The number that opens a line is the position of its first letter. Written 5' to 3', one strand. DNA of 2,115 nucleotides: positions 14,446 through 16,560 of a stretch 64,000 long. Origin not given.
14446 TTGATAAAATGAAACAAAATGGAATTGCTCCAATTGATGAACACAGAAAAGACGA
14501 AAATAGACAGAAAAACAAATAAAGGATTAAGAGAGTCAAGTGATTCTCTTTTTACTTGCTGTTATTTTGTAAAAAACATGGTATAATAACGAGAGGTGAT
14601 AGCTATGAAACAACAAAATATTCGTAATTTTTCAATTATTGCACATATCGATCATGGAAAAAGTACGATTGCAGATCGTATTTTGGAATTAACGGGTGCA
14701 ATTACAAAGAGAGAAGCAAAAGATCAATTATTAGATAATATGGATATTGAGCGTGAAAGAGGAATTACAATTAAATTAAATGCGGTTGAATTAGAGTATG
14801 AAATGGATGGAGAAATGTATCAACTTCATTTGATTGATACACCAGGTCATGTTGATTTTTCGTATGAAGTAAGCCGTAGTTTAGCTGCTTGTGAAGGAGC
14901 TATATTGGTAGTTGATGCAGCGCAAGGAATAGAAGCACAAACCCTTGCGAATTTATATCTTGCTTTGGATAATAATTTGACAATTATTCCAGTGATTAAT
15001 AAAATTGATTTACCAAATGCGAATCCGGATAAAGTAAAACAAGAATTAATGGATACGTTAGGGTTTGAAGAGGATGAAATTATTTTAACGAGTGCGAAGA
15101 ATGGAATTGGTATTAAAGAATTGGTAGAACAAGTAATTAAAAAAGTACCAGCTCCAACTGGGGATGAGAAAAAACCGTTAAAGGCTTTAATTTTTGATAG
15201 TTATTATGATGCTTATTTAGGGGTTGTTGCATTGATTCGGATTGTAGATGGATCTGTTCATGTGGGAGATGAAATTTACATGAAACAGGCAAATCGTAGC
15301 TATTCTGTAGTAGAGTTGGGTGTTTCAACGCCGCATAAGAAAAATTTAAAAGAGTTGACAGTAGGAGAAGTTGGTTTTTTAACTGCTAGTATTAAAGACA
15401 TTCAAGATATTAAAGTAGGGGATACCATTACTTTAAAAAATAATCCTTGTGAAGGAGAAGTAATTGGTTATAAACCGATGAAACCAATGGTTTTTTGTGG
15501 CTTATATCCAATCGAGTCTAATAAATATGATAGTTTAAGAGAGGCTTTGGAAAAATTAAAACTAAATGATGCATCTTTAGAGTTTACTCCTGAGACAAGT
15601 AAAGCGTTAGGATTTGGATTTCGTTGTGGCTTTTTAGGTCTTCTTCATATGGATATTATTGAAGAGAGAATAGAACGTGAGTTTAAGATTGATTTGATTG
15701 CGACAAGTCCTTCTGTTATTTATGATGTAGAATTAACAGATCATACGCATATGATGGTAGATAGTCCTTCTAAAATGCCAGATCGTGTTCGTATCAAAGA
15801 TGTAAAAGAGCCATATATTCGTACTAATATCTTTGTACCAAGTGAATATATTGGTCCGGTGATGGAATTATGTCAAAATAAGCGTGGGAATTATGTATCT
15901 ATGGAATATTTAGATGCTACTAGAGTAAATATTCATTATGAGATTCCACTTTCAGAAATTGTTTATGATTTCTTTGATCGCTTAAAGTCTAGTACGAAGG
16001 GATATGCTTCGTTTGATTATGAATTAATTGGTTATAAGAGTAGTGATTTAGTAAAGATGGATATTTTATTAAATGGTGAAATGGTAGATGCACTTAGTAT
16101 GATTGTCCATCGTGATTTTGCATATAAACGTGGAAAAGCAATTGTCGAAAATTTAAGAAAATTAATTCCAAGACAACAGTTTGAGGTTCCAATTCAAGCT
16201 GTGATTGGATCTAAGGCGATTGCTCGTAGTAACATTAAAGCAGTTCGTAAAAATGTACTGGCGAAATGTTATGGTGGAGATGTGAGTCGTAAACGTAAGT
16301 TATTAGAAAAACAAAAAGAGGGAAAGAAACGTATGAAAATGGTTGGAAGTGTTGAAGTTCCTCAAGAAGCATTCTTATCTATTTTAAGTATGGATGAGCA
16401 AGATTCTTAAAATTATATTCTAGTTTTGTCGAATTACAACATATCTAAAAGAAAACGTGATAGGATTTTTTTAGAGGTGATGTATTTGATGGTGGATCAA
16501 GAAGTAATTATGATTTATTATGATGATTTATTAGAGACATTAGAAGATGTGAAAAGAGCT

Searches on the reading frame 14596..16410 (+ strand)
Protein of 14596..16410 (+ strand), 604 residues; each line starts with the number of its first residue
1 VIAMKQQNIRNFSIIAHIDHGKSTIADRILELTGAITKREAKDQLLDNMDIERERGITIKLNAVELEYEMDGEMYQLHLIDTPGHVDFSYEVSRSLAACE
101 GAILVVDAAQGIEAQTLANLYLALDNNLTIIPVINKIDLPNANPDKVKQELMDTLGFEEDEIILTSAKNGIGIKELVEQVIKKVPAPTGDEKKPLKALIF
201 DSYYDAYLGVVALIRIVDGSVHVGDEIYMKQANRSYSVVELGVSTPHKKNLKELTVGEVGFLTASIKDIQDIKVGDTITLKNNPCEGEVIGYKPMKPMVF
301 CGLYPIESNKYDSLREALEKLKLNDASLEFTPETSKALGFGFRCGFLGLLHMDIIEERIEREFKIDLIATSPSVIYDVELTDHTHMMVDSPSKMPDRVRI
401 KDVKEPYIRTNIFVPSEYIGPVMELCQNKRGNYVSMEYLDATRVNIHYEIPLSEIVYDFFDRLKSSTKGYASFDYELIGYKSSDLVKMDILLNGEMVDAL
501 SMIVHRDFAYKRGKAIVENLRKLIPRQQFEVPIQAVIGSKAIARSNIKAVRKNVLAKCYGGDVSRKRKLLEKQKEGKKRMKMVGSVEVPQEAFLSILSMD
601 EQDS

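Call 76: find_encoding_contigs(protein=window:14596-16410:+, flank=300, max_places=10)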
Protein window:14596-16410:+ (604 aa): no gene with exactly this product is on record in the collection.
